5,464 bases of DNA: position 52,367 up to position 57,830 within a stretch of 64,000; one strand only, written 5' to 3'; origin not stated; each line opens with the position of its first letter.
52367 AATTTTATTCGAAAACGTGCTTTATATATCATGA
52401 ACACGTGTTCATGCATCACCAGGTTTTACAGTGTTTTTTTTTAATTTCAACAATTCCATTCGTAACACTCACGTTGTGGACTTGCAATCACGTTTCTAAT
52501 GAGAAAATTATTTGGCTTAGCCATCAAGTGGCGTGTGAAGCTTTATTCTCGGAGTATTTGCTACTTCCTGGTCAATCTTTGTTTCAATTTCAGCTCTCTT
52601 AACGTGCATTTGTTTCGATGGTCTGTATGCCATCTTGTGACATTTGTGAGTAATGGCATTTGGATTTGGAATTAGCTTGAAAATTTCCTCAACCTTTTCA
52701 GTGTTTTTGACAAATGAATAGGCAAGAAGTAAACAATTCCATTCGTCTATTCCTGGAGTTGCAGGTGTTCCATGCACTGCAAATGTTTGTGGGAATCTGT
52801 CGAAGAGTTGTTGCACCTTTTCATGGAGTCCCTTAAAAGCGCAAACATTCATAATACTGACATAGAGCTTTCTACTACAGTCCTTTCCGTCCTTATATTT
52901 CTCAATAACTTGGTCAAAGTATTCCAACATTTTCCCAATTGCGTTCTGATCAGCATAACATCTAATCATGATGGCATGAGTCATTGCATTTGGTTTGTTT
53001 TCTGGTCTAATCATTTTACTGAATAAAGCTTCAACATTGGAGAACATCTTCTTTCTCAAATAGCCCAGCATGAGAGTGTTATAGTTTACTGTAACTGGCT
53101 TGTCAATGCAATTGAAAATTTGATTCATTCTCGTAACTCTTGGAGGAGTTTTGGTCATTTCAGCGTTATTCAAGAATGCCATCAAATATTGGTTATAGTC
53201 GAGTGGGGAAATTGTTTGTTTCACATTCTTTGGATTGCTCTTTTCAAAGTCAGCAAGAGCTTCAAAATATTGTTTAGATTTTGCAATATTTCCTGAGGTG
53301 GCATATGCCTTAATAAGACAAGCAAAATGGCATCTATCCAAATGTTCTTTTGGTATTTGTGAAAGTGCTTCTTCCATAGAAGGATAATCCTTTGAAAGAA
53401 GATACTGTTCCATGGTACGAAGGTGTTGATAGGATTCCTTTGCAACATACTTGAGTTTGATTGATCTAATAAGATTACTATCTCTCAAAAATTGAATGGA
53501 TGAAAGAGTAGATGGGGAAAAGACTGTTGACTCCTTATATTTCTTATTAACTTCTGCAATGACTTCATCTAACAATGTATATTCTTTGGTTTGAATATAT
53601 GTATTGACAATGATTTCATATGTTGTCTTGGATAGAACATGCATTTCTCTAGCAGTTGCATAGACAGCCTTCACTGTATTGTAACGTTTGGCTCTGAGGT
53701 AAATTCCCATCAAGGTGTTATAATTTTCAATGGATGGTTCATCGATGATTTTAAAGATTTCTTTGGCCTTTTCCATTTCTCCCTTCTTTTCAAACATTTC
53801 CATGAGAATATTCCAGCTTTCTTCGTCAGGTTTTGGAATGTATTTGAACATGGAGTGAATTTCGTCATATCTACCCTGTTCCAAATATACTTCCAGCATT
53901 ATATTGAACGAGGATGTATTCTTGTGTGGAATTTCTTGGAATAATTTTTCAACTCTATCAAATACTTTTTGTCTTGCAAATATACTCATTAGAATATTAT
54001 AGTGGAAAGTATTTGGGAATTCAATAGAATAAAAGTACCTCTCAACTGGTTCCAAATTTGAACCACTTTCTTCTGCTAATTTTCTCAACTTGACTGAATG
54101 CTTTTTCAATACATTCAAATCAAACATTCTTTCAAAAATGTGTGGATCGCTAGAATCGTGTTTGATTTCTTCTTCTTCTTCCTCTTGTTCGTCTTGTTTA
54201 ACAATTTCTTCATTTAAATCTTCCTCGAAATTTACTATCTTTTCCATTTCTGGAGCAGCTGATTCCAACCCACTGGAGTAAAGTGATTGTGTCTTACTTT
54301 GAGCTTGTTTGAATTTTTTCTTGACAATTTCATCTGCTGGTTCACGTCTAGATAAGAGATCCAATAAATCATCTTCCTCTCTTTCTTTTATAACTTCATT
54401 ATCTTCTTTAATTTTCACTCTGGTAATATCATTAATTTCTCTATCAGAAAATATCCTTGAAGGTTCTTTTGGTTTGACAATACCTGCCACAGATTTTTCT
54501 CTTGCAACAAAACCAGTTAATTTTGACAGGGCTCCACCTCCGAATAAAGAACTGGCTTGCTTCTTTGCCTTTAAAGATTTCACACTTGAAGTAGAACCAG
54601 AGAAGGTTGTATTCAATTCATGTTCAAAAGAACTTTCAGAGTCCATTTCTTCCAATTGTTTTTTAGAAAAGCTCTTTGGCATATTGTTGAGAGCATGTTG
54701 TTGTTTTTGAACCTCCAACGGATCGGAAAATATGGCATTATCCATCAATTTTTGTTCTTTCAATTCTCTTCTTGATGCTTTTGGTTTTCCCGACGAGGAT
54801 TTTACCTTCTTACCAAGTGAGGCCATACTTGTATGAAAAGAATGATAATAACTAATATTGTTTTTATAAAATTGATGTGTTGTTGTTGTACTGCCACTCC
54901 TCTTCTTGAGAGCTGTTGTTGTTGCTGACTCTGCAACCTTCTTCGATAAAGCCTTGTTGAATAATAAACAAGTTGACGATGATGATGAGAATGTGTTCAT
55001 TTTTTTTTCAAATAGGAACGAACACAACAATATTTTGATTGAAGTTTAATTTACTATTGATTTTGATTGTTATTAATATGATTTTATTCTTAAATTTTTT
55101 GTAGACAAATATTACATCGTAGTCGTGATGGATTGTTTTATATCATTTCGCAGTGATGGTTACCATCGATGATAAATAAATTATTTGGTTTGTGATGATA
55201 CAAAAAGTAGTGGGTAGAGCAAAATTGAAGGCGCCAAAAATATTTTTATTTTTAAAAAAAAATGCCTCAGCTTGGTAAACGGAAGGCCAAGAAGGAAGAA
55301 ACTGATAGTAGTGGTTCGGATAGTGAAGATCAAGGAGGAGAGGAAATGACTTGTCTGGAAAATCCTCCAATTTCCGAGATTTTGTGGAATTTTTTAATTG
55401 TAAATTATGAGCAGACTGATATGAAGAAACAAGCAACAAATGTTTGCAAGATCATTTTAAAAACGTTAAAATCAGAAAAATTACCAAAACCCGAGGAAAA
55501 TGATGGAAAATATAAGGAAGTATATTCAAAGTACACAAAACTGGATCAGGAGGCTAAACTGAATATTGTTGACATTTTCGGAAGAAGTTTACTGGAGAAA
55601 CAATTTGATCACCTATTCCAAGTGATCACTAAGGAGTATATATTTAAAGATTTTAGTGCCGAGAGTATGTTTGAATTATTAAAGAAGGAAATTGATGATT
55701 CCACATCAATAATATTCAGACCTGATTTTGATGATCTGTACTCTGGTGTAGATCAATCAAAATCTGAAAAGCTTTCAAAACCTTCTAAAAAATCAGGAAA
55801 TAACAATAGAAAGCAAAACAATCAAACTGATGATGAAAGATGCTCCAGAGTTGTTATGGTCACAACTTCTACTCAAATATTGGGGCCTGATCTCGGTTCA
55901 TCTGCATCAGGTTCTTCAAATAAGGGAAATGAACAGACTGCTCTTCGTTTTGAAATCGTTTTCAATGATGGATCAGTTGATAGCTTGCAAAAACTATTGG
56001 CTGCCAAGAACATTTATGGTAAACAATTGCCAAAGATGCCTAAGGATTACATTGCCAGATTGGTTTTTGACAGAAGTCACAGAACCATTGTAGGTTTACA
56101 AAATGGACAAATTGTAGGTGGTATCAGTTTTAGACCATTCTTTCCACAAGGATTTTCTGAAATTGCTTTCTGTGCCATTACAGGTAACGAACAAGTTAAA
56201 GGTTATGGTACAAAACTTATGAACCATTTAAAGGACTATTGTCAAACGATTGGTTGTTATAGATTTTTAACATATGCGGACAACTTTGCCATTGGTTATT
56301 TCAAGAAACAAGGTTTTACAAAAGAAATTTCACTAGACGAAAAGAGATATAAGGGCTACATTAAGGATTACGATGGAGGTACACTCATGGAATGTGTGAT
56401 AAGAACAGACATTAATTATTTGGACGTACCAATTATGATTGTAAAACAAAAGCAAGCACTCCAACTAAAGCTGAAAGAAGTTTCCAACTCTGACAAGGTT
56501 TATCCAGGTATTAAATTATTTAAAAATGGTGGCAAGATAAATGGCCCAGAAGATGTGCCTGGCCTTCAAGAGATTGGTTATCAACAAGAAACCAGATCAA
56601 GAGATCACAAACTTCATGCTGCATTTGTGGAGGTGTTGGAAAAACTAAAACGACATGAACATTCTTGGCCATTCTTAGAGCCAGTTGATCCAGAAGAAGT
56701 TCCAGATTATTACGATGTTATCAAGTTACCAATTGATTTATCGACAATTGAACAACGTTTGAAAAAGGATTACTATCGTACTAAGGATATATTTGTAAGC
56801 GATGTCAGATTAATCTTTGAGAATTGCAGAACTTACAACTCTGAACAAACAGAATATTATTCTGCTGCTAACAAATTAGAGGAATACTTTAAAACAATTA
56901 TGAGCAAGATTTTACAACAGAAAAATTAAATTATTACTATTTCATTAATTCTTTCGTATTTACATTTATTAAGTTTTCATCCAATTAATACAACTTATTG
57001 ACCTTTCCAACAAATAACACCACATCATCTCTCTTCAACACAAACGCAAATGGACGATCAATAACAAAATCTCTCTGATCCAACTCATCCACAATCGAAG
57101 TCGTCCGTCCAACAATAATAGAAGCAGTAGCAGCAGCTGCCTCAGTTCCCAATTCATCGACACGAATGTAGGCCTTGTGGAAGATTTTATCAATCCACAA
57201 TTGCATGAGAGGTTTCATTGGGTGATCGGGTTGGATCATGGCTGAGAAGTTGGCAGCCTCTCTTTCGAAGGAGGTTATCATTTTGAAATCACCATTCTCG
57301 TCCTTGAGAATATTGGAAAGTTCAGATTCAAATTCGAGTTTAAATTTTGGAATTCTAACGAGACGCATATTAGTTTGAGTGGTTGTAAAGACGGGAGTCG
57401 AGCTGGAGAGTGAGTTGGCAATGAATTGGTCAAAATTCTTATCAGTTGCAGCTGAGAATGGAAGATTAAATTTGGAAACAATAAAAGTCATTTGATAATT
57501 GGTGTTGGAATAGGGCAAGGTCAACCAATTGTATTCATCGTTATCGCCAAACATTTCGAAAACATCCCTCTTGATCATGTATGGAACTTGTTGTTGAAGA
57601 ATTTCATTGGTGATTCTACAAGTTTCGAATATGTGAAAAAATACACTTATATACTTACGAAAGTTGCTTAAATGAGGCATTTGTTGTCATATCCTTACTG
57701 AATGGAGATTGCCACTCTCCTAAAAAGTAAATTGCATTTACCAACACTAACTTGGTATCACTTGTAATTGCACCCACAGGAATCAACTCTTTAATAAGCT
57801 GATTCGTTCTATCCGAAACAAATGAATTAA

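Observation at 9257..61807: Rare palindromic GGCGCC (E2F-like) element recurs six times, always intergenic, mostly just upstream of an ATG, including all three cilium genes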

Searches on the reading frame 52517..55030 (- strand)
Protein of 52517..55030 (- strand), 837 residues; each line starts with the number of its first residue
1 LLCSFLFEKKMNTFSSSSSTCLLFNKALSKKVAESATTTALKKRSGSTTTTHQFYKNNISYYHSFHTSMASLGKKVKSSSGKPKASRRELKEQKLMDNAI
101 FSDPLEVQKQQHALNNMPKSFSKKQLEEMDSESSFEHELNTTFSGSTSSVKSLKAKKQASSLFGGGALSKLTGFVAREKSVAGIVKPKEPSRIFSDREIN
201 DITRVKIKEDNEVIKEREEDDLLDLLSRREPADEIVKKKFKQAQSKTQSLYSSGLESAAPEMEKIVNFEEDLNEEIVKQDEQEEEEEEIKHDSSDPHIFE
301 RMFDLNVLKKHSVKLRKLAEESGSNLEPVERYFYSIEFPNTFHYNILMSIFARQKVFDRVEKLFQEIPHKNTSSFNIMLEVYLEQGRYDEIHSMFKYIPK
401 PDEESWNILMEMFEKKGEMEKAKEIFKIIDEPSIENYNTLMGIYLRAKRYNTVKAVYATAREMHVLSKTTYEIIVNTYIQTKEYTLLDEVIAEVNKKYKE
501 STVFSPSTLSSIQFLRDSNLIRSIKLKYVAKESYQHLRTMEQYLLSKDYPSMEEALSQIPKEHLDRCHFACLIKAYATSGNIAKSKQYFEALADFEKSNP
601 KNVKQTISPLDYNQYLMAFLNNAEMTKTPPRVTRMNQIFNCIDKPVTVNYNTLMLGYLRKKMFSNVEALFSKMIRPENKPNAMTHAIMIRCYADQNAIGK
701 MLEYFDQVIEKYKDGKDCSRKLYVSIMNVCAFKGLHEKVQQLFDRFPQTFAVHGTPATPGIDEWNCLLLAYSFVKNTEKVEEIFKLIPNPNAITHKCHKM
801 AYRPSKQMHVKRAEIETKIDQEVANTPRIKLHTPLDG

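Call 22: search_protein_families(library=pfam, proteins=[window:52517-55030:-], max_evalue=0.001)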
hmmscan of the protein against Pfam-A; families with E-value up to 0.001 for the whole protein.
window:52517-55030:- (837 aa): 4 families
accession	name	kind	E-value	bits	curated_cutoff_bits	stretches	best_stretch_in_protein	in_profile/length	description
PF13041.12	PPR_2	-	1.2e-25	89.8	30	1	645-693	1-49/50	PPR repeat family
PF01535.26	PPR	-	1.5e-24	84.9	25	0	405-427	2-24/31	PPR repeat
PF12854.13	PPR_1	-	2.9e-06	27.4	23.8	0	400-427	4-31/34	PPR repeat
PF13812.12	PPR_3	-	0.00015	22.3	25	0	406-444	18-60/63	Pentatricopeptide repeat domain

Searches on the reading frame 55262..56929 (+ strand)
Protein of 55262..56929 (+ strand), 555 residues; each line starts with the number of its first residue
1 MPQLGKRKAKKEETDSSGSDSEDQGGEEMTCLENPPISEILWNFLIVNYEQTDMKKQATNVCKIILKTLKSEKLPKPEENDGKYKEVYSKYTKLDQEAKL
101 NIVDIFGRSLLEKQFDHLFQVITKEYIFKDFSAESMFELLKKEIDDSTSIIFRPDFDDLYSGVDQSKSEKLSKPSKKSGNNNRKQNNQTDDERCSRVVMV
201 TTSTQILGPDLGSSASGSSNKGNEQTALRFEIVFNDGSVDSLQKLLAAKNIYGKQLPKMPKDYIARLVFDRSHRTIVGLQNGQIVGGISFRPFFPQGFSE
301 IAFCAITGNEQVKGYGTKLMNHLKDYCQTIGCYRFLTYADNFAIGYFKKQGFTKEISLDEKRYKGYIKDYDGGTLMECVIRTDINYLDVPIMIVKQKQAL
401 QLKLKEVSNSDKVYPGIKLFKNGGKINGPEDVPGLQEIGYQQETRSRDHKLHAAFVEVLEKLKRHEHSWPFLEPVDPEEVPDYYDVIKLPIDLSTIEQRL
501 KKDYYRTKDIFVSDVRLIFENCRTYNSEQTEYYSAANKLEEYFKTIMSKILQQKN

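Call 22: search_protein_families(library=pfam, proteins=[window:55262-56929:+], max_evalue=0.001)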
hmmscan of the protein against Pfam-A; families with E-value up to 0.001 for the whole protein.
window:55262-56929:+ (555 aa): 4 families
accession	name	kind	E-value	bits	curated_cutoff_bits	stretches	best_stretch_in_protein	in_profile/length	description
PF00439.30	Bromodomain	-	2.8e-26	91.7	21.7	1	457-538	3-84/84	Bromodomain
PF00583.31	Acetyltransf_1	-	1.9e-14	54.4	20.7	1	261-352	21-116/116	Acetyltransferase (GNAT) family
PF13508.13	Acetyltransf_7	-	3.8e-07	30.8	27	1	273-353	3-83/84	Acetyltransferase (GNAT) domain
PF13673.13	Acetyltransf_10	-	7.4e-05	23.2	23.6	1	271-354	28-109/128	Acetyltransferase (GNAT) domain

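Call 49: list_cluster_members(proteins=[P0001, P0122, window:55262-56929:+, window:58476-61760:-, window:9358-10470:-])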
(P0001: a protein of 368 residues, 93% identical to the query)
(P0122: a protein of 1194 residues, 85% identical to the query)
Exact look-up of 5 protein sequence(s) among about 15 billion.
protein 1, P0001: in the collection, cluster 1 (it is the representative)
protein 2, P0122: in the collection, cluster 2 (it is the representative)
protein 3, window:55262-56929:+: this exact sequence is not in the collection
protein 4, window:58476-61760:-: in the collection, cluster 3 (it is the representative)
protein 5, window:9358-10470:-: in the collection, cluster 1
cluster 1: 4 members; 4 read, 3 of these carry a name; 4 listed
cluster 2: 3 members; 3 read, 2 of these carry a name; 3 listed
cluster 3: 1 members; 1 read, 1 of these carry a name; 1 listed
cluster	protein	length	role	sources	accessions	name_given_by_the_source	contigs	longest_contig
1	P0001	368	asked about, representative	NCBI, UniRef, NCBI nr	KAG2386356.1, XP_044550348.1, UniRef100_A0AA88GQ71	hypothetical protein C9374_002802 [Naegleria lovaniensis] | N(6)-L-threonylcarbamoyladenine synthase n=1 Tax=Naegleria lovaniensis TaxID=51637 ... | uncharacterized protein C9374_002802 [Naegleria lovaniensis]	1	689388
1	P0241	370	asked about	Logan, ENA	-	-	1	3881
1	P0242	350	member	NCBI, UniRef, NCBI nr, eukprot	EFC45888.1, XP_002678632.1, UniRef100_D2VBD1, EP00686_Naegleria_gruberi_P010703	predicted protein [Naegleria gruberi] | N(6)-L-threonylcarbamoyladenine synthase n=1 Tax=Naegleria gruberi TaxID=5762 ... | uncharacterized protein NAEGRDRAFT_44477 [Naegleria gruberi]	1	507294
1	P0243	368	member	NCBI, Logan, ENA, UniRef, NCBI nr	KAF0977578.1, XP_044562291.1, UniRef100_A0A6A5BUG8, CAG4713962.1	hypothetical protein FDP41_003570 [Naegleria fowleri] | N(6)-L-threonylcarbamoyladenine synthase n=1 Tax=Naegleria fowleri TaxID=5763 ... | uncharacterized protein FDP41_003570 [Naegleria fowleri]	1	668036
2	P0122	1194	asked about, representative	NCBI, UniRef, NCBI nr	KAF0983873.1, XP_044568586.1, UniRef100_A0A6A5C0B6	hypothetical protein FDP41_007788 [Naegleria fowleri] | Anaphase-promoting complex subunit 4 WD40 domain-containing protein n=1 Tax=Naegleria ... | uncharacterized protein FDP41_007788 [Naegleria fowleri]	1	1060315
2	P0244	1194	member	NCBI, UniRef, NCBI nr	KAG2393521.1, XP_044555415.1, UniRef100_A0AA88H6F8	hypothetical protein C9374_007052 [Naegleria lovaniensis] | Anaphase-promoting complex subunit 4 WD40 domain-containing protein n=1 Tax=Naegleria ... | uncharacterized protein C9374_007052 [Naegleria lovaniensis]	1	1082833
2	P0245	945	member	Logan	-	-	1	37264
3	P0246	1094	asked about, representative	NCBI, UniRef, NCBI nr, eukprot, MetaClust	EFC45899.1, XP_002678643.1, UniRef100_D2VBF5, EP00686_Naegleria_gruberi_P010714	kinesin-14 [Naegleria gruberi] | Kinesin-14 n=1 Tax=Naegleria gruberi TaxID=5762 RepID=D2VBF5_NAEGR | XP_002678643.1 kinesin-14 [Naegleria gruberi]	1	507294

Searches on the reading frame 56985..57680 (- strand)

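Call 23: search_protein_families(library=pfam, proteins=[window:56985-57680:-], max_evalue=0.001)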
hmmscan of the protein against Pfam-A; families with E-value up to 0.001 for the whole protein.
window:56985-57680:- (231 aa): 1 family
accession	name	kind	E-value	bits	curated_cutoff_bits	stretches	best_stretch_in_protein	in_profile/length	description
PF00079.25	Serpin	-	1.5e-28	100.6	27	1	29-229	187-369/370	Serpin (serine protease inhibitor)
